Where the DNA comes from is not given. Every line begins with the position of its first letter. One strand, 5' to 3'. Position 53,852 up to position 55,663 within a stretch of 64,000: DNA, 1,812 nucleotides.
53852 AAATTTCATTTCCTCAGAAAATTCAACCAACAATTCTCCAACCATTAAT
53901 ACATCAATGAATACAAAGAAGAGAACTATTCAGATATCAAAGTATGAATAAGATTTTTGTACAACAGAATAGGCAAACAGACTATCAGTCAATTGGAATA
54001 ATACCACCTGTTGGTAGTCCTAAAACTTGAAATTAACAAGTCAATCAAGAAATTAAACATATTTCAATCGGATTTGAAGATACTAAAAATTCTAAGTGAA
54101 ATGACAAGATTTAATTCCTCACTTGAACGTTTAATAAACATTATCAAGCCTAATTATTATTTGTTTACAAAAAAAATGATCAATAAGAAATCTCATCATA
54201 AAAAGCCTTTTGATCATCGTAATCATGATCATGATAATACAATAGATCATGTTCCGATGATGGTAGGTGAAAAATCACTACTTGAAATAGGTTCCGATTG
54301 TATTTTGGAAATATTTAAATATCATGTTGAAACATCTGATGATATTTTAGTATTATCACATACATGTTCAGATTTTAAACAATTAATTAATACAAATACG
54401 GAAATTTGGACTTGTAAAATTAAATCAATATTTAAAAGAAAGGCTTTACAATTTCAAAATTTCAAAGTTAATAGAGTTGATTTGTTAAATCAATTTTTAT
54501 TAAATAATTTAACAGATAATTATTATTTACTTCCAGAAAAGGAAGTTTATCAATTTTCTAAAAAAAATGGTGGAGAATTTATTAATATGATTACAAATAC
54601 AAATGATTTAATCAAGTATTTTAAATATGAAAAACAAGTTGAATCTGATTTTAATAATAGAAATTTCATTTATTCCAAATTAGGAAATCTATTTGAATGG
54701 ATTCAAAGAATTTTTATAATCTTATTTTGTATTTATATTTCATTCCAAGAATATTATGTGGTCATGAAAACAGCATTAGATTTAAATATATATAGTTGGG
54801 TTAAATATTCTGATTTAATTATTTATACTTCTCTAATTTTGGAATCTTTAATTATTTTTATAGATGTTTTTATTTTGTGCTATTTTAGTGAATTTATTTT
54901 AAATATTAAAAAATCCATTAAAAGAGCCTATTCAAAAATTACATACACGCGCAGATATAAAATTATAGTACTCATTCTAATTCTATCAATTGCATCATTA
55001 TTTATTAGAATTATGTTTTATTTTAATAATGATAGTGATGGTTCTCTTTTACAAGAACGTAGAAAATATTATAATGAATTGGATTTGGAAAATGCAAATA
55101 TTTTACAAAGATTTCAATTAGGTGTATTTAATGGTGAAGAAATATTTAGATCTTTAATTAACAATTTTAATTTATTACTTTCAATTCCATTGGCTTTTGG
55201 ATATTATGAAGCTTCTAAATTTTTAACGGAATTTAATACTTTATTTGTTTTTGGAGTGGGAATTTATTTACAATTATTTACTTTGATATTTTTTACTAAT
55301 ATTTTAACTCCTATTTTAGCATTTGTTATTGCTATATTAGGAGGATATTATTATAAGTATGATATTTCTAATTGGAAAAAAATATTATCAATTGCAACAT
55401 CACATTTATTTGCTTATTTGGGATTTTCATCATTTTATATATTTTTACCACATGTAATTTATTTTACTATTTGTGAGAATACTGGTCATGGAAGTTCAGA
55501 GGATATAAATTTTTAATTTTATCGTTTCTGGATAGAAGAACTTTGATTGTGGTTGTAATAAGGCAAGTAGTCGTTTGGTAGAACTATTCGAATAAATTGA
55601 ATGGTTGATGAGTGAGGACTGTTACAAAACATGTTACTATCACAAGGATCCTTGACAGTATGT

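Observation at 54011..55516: F-box-like domain fused to a polytopic membrane domain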

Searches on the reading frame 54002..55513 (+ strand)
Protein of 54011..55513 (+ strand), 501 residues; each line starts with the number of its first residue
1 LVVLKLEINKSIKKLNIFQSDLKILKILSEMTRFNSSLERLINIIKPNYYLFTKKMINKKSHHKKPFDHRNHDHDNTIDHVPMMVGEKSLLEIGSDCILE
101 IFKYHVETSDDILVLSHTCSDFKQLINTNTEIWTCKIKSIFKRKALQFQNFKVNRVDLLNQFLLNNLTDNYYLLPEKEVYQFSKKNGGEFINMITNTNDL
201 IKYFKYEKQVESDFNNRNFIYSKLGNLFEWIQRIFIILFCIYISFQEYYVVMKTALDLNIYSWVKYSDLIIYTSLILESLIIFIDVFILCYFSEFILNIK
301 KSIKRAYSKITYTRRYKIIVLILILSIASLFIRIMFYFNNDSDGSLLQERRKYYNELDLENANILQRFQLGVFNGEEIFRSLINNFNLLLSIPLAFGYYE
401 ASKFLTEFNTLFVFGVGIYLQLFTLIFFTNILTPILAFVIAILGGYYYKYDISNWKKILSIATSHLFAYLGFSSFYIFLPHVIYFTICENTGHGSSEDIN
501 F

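Call 4: search_protein_families(library=pfam, proteins=[window:54011-55513:+], max_evalue=10)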
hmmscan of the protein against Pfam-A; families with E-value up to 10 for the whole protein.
window:54011-55513:+ (501 aa): 3 families
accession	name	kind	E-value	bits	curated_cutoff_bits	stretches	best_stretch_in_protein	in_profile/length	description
PF12937.12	F-box-like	-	0.0061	16.7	24.3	1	97-134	8-42/47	F-box-like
PF12872.13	OST-HTH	-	0.31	11.4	23.8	0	206-237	30-61/71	OST-HTH/LOTUS domain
PF01901.21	O_anti_polymase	-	2.4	7.8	24.2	2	409-466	135-187/335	Putative O-antigen polymerase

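Call 6: find_homologous_proteins(query=window:54176-55513:+, max_evalue=0.001)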
Query window:54176-55513:+: 7831 candidates shared short words with the query, none scored E <= 0.001.
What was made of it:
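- Tried and rejected: The single sequence found nothing (call 6).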

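Call 7: find_encoding_contigs(protein=window:54176-55513:+, flank=10000, max_places=4)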
Protein window:54176-55513:+ (446 aa): no gene with exactly this product is on record in the collection.

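Call 16: search_protein_representatives(protein=window:54176-55513:+)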
Query: 446 residues. Proteins with E-value up to 0.001 (for the whole library): 2; up to 1e-10: 1; up to 1e-30: 1. The best 2 are listed.
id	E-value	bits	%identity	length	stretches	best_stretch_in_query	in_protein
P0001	3.0e-88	313.0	39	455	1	30-441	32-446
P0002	6.8e-04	35.1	46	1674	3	50-84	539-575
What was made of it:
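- Closest known: Arabidopsis CFB. Different: There is no sequence homology, since the exhaustive search found nothing outside Naegleria (call 16).
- The only other protein recovered from 1.84 billion representatives is P0002 (E=6.8e-4, call 16). There is no homology to Rcy1 or any other characterised protein (call 16).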

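Call 18: list_cluster_members(proteins=[P0001, window:54176-55513:+, window:54257-55513:+])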
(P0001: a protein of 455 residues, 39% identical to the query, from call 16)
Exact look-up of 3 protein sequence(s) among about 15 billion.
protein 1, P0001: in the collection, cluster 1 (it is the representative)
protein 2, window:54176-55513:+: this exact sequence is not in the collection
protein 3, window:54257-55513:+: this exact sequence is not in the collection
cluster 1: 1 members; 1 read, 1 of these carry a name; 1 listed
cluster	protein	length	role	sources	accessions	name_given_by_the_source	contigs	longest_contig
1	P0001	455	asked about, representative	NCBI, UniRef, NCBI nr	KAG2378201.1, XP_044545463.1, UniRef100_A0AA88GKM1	hypothetical protein C9374_008344 [Naegleria lovaniensis] | F-box domain-containing protein n=1 Tax=Naegleria lovaniensis TaxID=51637 ... | uncharacterized protein C9374_008344 [Naegleria lovaniensis]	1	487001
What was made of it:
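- UniRef names the orthologue 'F-box domain-containing protein' (call 18).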

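Call 20: find_encoding_contigs(protein=P0001, flank=10000, max_places=3)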
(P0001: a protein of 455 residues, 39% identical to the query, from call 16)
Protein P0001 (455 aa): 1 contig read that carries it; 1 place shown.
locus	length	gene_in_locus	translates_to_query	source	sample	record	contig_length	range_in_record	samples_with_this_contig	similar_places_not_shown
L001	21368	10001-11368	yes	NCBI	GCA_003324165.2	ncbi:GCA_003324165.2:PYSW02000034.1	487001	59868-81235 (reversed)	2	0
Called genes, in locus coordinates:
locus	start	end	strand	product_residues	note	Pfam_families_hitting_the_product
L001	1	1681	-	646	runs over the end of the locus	-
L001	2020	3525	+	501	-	PF00092:VWA, PF13519:VWA_2, PF13768:VWA_3 (faint)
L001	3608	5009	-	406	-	PF00512:HisKA, PF02518:HATPase_c, PF00072:Response_reg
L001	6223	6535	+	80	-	PF15795:Spec3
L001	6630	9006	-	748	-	PF00615:RGS (weak)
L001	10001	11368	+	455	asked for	-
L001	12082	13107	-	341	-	PF13409:GST_N_2, PF13410:GST_C_2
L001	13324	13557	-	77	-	-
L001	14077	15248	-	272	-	-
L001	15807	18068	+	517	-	PF13433:Peripla_BP_5 (faint), PF13458:Peripla_BP_6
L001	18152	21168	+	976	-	PF01094:ANF_receptor (faint), PF13458:Peripla_BP_6, PF25493:Peripla_BP_A-cyclase (weak), PF00211:Guanylate_cyc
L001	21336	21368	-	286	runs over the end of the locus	-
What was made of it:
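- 54176..55516 (+): Most likely complete CDS (446 aa plus stop), single exon; Naegleria-specific F-box-like polytopic membrane protein. The orthologue is called as a single exon of 455 aa (call 20).
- Closest known: Naegleria lovaniensis C9374_008344. Different: Its genomic neighbours are different (RGS, GST, histidine kinase; call 20).
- Tried and rejected: Synteny with N. lovaniensis: none within 10 kb (call 20).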

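Call 23: find_homologous_proteins(query=A1, max_evalue=0.01)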
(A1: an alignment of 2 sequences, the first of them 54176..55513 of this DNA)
Query A1 (2 sequences) (446 aa, profile of the alignment): 1 proteins with E <= 0.01 among 8000 candidates.
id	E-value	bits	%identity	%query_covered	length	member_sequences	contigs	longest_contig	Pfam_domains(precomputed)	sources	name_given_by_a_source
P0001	1.4e-268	909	37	99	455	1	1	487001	-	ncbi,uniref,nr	ncbi:hypothetical protein C9374_008344 [Naegleria lovaniensis]|uniref:F-box domain-containing protei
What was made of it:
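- Tried and rejected: The two-sequence profile recovered only the N. lovaniensis protein (call 23).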

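Call 25: search_protein_families(library=pfam, proteins=[P0001, L001:10001-10540:+], max_evalue=1)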
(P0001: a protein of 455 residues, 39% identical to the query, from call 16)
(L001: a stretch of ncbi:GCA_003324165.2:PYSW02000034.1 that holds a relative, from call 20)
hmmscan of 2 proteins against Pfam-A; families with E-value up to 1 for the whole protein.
P0001 (455 aa): 1 family
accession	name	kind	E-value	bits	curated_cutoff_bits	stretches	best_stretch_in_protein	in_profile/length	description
PF12937.12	F-box-like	-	0.0074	16.5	24.3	1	44-81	8-42/47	F-box-like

L001:10001-10540:+ (180 aa): 2 families
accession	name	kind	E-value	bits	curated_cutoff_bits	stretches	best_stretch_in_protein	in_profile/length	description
PF12937.12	F-box-like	-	0.0026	17.9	24.3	1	44-81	8-42/47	F-box-like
PF00646.38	F-box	-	0.026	14.9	20.5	1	42-80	6-42/43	F-box domain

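Call 26: search_solved_structures(query=A1, max_evalue=10, show_alignments=3)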
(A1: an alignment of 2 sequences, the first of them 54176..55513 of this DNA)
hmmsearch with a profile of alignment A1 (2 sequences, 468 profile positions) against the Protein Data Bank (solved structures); distinct sequences matched with E-value up to 10: 2.
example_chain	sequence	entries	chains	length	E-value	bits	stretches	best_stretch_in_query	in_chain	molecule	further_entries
8umx_B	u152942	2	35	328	0.75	11.6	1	39-119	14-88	Flagellar motor switch protein FliG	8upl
8umd_B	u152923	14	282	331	0.77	11.6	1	39-119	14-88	Flagellar motor switch protein FliG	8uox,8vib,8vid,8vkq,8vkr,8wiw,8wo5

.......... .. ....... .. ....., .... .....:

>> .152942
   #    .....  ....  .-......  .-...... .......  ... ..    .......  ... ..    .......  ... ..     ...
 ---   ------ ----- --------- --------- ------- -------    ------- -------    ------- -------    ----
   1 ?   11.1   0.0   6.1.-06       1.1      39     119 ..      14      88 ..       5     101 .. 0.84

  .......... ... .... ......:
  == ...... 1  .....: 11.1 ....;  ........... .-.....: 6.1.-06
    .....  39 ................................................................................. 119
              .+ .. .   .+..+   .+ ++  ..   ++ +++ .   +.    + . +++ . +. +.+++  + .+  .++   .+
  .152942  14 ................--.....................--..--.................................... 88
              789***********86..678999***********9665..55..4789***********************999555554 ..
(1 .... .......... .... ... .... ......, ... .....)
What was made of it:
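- Closest known: Polytopic membrane RING E3 ligases. Different: There is no homology (calls 4, 16, 26).
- No F-box protein of the PDB is reached by the family profile, even at E<=10 (call 26).
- Tried and rejected: It gave only FliG at E=0.75, which I rejected as chance (call 26).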

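Call 35: predict_structure(alignment_id=A1)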
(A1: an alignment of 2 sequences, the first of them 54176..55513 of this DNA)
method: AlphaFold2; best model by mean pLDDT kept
length: 446 residues; sequences in the alignment: 2
mean_pLDDT: 36.0   pTM: 0.25
mean pLDDT of the five models: 36.0, 34.5, 33.7, 33.3, 32.1
residues with pLDDT >= 90: 0; 70-90: 4; 50-70: 17; < 50: 425
segments of 3 or more residues with pLDDT < 50: 1-288, 307-321, 327-446
pLDDT, mean of each block of 10 residues (from residue 1): 29 30 28 29 32 34 35 31 23 26 33 31 36 34 35 34 30 37 36 30 33 37 43 38 34 36 41 46 47 62 56 44 48 35 30 33 37 35 38 37 43 36 34 33 31
secondary structure, 60 per line:
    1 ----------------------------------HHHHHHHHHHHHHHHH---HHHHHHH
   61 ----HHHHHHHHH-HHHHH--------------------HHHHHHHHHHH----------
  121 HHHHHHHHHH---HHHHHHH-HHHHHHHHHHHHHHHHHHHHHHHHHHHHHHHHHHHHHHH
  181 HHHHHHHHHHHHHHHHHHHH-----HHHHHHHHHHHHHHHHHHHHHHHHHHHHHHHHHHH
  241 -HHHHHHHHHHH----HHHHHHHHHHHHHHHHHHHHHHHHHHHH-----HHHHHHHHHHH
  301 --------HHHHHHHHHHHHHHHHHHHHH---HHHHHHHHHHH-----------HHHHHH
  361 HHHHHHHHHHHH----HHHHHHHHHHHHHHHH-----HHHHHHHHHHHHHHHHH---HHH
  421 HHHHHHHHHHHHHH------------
elements in order: H35-50 H54-60 H65-73 H75-79 H100-110 H121-130 H134-140 H142-200 H206-240 H242-252 H257-284 H290-300 H309-329 H333-343 H355-372 H377-392 H398-414 H418-434

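Call 36: find_related_loci(query=A1, collection=metagenome_contigs, flank=5000)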
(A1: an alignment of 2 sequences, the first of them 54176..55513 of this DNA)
Query A1 (446 aa) in metagenome_contigs; peptide patterns used: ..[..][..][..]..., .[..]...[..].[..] (x = any residue, [..] = any of these).
357 stretches matched a pattern, but none encodes a relative of the query by tblastn (E <= 1e-3).

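Call 42: search_protein_families(library=pfam, proteins=[P0002], max_evalue=0.01)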
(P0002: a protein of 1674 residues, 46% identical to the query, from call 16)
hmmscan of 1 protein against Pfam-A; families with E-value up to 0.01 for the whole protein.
P0002 (1674 aa): 3 families
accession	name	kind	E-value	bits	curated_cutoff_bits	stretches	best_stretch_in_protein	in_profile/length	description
PF12937.12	F-box-like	-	8.4e-16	57.9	24.3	3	1114-1155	11-46/47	F-box-like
PF23598.1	LRR_14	-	1.4e-14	54.1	40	3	315-395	193-267/353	Leucine-rich repeat region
PF00646.38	F-box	-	4.3e-08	33.2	20.5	0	1105-1147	5-39/43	F-box domain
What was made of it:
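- On F-box domain (Pfam PF00646 / PF12937): The only non-orthologue hit in 1.84 billion proteins is the F-box-like region of P0002 (call 16), which Pfam scores at 57.9 bits (call 42).
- Pfam calls P0002 F-box-like at 57.9 bits with 3 repeats (call 42).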

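Call 51: list_cluster_members(proteins=[window:54101-55513:+, window:54260-55513:+, window:52821-53948:+, window:49315-52356:-, window:56355-57740:+, window:58612-60387:+, window:62183-63529:+, window:12140-13870:+, window:29727-31400:-, window:60638-61129:-])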
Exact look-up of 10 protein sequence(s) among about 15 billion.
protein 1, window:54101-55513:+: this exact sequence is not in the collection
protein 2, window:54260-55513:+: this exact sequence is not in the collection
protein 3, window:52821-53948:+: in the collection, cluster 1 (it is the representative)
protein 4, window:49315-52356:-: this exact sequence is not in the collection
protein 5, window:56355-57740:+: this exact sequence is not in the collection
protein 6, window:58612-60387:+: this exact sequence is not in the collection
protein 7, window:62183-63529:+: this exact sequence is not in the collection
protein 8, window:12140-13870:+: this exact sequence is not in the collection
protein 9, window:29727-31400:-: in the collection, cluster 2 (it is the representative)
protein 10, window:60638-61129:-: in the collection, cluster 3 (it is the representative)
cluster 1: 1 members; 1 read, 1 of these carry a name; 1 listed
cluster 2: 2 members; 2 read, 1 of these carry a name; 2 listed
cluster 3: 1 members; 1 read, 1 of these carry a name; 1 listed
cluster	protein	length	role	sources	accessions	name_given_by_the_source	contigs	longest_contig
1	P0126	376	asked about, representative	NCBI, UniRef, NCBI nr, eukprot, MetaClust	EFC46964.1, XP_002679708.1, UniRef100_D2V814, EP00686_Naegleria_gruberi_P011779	hypothetical protein NAEGRDRAFT_64992 [Naegleria gruberi] | F-box domain-containing protein n=1 Tax=Naegleria gruberi TaxID=5762 RepID=D2V814_NAEGR | uncharacterized protein NAEGRDRAFT_64992 [Naegleria gruberi]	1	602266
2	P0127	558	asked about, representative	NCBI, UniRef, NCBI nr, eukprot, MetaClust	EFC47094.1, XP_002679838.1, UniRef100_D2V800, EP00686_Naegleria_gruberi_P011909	predicted protein [Naegleria gruberi] | Predicted protein n=1 Tax=Naegleria gruberi TaxID=5762 RepID=D2V800_NAEGR | uncharacterized protein NAEGRDRAFT_64981 [Naegleria gruberi]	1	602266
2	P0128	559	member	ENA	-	-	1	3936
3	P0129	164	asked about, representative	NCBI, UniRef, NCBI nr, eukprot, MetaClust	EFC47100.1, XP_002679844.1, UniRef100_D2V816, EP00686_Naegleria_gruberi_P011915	predicted protein [Naegleria gruberi] | Predicted protein n=1 Tax=Naegleria gruberi TaxID=5762 RepID=D2V816_NAEGR | uncharacterized protein NAEGRDRAFT_64995 [Naegleria gruberi]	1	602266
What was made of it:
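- The protein is absent from the N. gruberi set in the searched collections (calls 16, 18, 51).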

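Call 61: search_protein_families(library=ncbifam, proteins=[window:54176-55513:+, P0001], max_evalue=1)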
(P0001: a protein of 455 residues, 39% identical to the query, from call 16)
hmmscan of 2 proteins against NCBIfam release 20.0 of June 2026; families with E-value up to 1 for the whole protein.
window:54176-55513:+ (446 aa): 0 families

P0001 (455 aa): 0 families
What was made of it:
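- On Any described membrane-protein family (Pfam, NCBIfam, PDB sequences): There is nothing for the orthologue (call 25), nothing in NCBIfam (call 61) and only FliG at E=0.75 in the PDB (call 26).
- No transporter or channel family matches the membrane domain in Pfam, NCBIfam or PDB sequences (calls 4, 25, 26, 61).
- Tried and rejected: NCBIfam scan: nothing (call 61).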

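Call 64: search_protein_families(library=pfam, alignment_id=A3, max_evalue=0.01)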
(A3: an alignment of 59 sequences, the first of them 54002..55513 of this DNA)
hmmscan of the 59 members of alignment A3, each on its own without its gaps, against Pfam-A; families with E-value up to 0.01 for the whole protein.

A. member 1, window:54002-55513:+ (504 aa): 1 family
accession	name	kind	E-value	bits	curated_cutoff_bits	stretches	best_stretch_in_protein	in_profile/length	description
PF12937.12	F-box-like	-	0.0062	16.7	24.3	0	100-137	8-42/47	F-box-like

B. families by the number of members that match (of 59 scanned): 66 families (the first 25 are shown)
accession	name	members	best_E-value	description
PF12796.13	Ank_2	6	2e-58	Ankyrin repeats (3 copies)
PF00023.36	Ank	5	4.6e-53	Ankyrin repeat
PF13637.12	Ank_4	5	2.9e-46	Ankyrin repeats (many copies)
PF13606.12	Ank_3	5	2e-44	Ankyrin repeat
PF13857.12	Ank_5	5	3.8e-41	Ankyrin repeats (many copies)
PF24521.3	Ank_KRIT1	3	4.4e-16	KRIT1 ankyrin-repeats domain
PF12937.12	F-box-like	3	9.6e-10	F-box-like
PF00646.38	F-box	3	4e-08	F-box domain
PF00225.29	Kinesin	2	6e-81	Kinesin motor domain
PF11916.13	Vac14_Fig4_bd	2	1.5e-32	Vacuolar protein 14 C-terminal Fig4p binding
PF04841.19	Vps16_N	2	4.8e-24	Vps16, N-terminal region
PF16796.11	Microtub_bd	2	1.7e-18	Microtubule binding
PF00503.26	G-alpha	2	3.2e-07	G-protein alpha subunit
PF12146.15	Hydrolase_4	2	3.3e-05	Serine aminopeptidase, S33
PF00152.25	tRNA-synt_2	1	1.3e-93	tRNA synthetases class II (D, K and N)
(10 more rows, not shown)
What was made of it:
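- Tried and rejected: The third PF00646 hit seen in the whole-window scan (call 64).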

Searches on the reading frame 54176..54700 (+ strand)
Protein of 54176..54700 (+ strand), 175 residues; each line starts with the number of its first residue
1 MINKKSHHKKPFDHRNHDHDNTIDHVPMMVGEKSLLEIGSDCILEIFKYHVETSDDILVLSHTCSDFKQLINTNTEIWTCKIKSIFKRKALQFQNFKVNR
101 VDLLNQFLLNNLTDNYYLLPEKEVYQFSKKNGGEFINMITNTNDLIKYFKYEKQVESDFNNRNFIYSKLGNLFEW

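Call 25: search_protein_families(library=pfam, proteins=[window:54176-54700:+], max_evalue=1)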
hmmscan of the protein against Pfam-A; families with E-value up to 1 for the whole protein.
window:54176-54700:+ (175 aa): 2 families
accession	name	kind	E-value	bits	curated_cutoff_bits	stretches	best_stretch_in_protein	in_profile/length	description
PF12937.12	F-box-like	-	0.0021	18.2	24.3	1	42-79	8-42/47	F-box-like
PF00646.38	F-box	-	0.12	12.8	20.5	1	38-73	4-37/43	F-box domain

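Call 59: predict_structure(alignment_id=A2)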
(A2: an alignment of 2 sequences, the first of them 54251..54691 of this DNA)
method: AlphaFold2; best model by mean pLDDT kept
length: 147 residues; sequences in the alignment: 2
mean_pLDDT: 36.2   pTM: 0.23
mean pLDDT of the five models: 36.2, 34.6, 33.7, 33.7, 32.7
residues with pLDDT >= 90: 0; 70-90: 0; 50-70: 4; < 50: 143
segments of 3 or more residues with pLDDT < 50: 1-5, 7-50, 52-73, 78-147
pLDDT, mean of each block of 10 residues (from residue 1): 34 36 36 32 38 45 37 48 31 34 34 31 38 37 30
secondary structure, 60 per line:
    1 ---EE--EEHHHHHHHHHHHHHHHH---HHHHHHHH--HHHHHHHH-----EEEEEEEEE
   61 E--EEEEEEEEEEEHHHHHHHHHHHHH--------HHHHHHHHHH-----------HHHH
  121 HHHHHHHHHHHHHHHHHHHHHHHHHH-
elements in order: H10-25 H29-36 H39-46 E52-61 E64-74 H75-87 H96-105 H117-146
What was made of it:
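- On F-box domain (Pfam PF00646 / PF12937): AlphaFold2 places helices at aa 35-50, 54-60 and 65-79, but pLDDT is about 30-36 in both runs, so the models are unusable and no fold search was run (calls 35, 59).
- Both AlphaFold2 runs gave pLDDT of about 36, so there is no structural confirmation (calls 35, 59). There is no PDB F-box hit (call 26) and no confident structure (calls 35, 59).
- Tried and rejected: Mean pLDDT was 36.0 and 36.2, so I did not run fold searches, because the matches would be meaningless (calls 35, 59).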
